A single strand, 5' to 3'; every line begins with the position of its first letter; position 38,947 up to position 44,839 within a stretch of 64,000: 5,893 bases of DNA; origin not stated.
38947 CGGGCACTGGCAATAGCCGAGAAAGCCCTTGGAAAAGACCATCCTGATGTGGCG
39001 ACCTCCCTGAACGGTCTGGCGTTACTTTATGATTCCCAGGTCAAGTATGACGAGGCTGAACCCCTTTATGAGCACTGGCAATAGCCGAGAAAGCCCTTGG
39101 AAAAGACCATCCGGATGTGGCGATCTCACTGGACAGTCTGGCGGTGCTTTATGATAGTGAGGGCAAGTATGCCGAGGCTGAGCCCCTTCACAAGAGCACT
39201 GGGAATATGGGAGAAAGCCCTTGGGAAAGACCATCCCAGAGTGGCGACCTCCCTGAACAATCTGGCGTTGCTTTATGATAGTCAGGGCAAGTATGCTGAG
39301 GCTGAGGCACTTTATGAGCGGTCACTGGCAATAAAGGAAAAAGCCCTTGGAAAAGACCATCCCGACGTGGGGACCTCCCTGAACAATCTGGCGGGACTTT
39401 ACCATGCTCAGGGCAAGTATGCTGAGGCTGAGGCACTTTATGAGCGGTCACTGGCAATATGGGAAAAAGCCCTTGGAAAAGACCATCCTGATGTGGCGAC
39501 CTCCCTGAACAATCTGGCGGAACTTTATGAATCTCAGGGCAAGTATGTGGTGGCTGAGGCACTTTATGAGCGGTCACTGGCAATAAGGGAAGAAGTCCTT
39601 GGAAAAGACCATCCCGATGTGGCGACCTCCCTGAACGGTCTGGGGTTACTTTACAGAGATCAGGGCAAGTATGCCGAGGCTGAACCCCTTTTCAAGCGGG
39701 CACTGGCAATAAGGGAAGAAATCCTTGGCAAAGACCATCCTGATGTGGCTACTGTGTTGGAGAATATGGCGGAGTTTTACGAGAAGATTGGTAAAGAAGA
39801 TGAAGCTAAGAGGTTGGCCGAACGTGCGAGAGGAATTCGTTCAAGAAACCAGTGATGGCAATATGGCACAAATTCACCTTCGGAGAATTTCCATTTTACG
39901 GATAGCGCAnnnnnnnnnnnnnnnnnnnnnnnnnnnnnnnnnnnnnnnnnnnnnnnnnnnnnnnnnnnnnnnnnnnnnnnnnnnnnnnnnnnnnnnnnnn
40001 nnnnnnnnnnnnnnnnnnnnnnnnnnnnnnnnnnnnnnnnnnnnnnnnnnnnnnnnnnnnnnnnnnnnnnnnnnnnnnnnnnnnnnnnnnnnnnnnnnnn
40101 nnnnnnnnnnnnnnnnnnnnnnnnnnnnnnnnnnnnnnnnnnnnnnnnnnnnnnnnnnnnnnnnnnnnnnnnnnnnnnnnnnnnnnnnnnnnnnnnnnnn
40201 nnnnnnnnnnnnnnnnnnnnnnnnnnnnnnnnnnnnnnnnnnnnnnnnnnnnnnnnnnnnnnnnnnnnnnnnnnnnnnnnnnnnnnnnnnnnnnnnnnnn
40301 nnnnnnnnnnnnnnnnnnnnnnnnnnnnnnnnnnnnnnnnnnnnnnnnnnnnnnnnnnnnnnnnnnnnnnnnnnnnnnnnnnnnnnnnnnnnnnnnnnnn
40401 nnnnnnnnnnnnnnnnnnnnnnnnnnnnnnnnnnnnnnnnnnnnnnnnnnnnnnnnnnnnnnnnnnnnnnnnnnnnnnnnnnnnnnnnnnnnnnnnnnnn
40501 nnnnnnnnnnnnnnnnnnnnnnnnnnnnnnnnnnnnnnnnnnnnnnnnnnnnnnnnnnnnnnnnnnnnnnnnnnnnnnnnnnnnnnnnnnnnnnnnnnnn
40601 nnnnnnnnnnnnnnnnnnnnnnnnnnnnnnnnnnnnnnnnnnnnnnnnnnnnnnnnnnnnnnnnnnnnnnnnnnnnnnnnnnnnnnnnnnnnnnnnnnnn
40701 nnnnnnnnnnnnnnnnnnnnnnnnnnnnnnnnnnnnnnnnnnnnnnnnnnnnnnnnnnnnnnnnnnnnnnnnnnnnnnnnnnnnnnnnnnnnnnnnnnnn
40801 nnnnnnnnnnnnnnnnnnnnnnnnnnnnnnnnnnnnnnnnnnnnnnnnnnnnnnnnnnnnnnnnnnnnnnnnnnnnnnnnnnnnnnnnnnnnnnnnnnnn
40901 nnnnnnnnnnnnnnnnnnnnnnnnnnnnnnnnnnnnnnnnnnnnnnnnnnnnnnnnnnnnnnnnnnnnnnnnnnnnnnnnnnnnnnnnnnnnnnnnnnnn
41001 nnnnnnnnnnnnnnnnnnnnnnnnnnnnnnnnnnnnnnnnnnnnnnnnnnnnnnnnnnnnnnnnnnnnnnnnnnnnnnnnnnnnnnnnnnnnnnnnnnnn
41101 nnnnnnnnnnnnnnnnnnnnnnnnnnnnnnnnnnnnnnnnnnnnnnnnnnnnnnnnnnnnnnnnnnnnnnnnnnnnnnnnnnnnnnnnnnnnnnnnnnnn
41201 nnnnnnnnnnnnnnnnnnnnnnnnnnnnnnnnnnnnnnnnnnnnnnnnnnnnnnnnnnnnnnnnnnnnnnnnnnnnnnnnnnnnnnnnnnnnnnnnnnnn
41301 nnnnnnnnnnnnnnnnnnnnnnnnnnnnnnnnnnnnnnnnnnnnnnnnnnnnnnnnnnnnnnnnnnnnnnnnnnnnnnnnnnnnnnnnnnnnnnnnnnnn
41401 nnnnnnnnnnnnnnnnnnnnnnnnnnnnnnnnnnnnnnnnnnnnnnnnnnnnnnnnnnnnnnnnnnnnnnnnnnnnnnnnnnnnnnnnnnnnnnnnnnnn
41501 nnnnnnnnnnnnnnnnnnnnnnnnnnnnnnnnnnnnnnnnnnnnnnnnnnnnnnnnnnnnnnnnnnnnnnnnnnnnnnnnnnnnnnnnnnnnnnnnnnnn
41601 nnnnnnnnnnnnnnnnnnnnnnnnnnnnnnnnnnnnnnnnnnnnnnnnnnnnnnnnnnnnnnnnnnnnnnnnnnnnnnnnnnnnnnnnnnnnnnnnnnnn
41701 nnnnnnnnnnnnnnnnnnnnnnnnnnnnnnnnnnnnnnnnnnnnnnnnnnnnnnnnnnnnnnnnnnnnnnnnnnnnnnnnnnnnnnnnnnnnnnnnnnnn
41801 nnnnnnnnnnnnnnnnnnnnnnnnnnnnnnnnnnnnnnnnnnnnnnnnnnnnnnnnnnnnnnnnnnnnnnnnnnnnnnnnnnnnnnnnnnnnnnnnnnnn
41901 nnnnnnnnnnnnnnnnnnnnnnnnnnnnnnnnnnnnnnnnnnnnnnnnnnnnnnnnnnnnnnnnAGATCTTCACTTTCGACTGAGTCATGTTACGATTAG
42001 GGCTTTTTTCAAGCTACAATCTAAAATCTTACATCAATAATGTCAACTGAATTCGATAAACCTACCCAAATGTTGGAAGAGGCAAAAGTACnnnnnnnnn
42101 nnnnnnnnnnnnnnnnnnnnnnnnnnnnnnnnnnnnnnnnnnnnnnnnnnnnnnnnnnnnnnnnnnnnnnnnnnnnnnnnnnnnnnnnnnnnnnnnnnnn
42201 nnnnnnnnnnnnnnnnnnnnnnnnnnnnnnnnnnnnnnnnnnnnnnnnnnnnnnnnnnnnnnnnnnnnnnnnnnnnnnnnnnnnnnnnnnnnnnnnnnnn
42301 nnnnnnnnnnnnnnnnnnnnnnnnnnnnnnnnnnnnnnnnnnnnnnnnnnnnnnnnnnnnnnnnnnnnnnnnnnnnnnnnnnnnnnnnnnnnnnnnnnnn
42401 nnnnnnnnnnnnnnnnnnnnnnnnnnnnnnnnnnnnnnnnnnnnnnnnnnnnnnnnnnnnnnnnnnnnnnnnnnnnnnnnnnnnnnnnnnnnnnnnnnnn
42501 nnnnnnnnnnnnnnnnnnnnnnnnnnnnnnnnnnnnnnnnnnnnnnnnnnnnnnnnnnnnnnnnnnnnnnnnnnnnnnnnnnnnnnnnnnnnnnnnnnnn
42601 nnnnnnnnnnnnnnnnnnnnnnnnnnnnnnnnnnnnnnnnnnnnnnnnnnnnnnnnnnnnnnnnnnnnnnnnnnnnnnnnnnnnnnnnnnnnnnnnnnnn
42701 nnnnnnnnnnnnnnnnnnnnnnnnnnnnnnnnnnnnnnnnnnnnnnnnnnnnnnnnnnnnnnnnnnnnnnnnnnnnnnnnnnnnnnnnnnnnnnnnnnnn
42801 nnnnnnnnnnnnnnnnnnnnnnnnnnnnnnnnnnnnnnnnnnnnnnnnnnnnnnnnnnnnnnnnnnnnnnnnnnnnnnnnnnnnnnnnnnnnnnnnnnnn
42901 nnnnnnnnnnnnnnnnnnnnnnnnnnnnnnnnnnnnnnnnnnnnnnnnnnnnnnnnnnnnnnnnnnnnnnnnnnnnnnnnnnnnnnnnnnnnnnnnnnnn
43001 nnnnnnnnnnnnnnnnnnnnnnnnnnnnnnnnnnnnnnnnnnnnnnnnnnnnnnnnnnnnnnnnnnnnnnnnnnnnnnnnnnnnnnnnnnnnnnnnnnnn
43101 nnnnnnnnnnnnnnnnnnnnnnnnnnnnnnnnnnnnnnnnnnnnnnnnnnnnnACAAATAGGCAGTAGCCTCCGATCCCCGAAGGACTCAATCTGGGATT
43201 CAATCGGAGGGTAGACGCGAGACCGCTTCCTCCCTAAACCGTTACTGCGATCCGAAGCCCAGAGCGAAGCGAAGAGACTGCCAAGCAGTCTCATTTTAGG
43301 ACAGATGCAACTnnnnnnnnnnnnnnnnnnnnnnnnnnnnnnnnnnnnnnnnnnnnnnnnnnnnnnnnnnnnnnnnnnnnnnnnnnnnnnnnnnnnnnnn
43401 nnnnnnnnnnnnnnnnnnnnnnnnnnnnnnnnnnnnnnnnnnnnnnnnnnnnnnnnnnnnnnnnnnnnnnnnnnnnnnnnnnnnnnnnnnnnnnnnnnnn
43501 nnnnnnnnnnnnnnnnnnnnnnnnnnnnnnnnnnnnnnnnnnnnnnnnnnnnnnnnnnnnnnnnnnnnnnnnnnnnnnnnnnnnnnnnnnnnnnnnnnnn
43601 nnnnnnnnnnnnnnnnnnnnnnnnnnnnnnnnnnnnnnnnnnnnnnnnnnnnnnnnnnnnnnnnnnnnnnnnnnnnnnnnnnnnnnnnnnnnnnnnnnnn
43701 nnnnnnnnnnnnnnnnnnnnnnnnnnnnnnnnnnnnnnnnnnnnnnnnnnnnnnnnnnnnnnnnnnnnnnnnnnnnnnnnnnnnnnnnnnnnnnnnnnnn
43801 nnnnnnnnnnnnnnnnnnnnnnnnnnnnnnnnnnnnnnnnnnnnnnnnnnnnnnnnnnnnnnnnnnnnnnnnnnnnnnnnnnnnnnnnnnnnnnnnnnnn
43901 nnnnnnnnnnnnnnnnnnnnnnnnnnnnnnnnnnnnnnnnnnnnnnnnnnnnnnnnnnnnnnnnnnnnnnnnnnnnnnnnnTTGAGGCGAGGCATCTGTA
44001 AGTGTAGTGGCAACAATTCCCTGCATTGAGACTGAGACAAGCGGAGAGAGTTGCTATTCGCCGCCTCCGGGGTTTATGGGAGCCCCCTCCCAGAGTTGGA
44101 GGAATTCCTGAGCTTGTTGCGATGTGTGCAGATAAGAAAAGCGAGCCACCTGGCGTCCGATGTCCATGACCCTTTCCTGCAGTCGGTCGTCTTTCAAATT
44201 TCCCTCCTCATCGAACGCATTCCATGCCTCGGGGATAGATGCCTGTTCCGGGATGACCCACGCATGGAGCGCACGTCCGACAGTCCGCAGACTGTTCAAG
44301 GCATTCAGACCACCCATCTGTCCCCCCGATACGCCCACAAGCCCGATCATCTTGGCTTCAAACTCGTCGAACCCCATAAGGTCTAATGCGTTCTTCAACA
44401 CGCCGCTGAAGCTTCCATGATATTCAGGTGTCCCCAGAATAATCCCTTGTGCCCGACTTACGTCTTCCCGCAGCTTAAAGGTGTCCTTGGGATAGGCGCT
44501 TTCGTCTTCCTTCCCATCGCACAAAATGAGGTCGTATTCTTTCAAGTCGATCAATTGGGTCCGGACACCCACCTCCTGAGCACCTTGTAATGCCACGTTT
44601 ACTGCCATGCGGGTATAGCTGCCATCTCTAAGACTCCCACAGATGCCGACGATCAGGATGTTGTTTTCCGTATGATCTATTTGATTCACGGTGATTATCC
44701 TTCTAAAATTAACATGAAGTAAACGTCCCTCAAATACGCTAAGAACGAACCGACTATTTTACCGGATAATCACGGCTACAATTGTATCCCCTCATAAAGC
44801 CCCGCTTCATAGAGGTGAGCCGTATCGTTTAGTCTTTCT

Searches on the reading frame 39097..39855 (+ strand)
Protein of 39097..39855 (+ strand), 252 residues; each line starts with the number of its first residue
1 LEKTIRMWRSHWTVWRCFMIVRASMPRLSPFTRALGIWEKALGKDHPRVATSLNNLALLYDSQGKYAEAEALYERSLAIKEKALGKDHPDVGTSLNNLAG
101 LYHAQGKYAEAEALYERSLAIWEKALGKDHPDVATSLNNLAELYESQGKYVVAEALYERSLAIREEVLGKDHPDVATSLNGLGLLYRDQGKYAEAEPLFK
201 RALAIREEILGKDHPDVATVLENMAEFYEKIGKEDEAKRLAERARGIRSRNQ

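Call 13: search_protein_families(library=pfam, proteins=[window:39097-39855:+], max_evalue=0.001)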
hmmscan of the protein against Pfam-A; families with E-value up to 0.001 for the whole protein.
window:39097-39855:+ (252 aa): 21 families
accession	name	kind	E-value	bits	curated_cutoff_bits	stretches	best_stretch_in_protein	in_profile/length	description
PF13424.12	TPR_12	-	3.7e-88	290.2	30.1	5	91-166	2-77/77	Tetratricopeptide repeat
PF13374.12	TPR_10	-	5e-79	258.7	27.5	4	93-132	3-42/42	Tetratricopeptide repeat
PF24885.1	TPR_NPHP3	-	5.4e-61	206.5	100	3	75-165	124-214/239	Nephrocystin-3 TPR domain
PF13176.12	TPR_7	-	1.4e-29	100.1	27.9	4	52-82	1-31/36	Tetratricopeptide repeat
PF00515.34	TPR_1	-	8.5e-27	92.3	27.8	3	177-207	2-32/34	Tetratricopeptide repeat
PF07719.23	TPR_2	-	1.2e-24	84.8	27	4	177-206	2-31/34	Tetratricopeptide repeat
PF13432.12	TPR_16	-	1.7e-24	86.3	32.7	4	31-80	13-61/65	Tetratricopeptide repeat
PF13181.12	TPR_8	-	4.3e-20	70.5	25.7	2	50-81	1-32/34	Tetratricopeptide repeat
PF13431.12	TPR_17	-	1.5e-18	65.8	24.4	0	46-71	9-34/34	Tetratricopeptide repeat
PF14559.12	TPR_19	-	1.2e-13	51.6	25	3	187-244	2-51/68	Tetratricopeptide repeat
PF13428.12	TPR_14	-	4.3e-13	49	23.5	0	98-122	7-31/44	Tetratricopeptide repeat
PF07721.20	TPR_4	-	1.1e-12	47.7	27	0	96-117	5-26/26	Tetratricopeptide repeat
PF17874.7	TPR_MalT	-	7.8e-12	45.5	45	2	97-245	45-188/336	MalT-like TPR region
PF23938.1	DUF7273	-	1.7e-09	38.1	31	0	132-171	11-50/65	Domain of unknown function (DUF7273)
PF13174.12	TPR_6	-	4.7e-06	27.4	26.3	0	55-75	5-25/33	Tetratricopeptide repeat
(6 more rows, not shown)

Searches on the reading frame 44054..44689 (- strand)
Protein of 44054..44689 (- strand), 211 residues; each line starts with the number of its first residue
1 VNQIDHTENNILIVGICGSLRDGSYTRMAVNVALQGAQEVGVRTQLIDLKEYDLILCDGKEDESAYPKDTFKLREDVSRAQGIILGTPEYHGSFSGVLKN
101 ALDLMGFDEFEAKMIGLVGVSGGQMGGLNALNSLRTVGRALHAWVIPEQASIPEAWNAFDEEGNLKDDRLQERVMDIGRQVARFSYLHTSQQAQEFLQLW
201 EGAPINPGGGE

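Call 35: search_protein_families(library=ncbifam, proteins=[window:44054-44689:-], max_evalue=0.01)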
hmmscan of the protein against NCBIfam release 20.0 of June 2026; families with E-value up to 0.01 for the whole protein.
window:44054-44689:- (211 aa): 6 families
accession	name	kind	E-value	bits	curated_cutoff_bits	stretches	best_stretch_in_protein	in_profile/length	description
TIGR02690.1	resist_ArsH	equivalog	6.4e-26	90.8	292.25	1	12-193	28-208/219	arsenical resistance protein ArsH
TIGR03566.1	FMN_reduc_MsuE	equivalog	3.6e-13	49.7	212.5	1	13-182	2-168/174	FMN reductase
TIGR03567.1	FMN_reduc_SsuE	equivalog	2.2e-11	44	164.05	1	13-148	2-134/171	NADPH-dependent FMN reductase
TIGR04037.1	LLM_duo_CE1759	subfamily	1.4e-08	34.7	175.9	1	37-188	31-176/199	CE1759 family FMN reductase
NF007859.0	PRK10569.1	equivalog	3.5e-08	33.4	225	1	13-143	3-130/191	NADPH-dependent FMN reductase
NF002999.0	PRK03767.1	equivalog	0.0034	17.2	141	1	27-127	17-121/200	NAD(P)H:quinone oxidoreductase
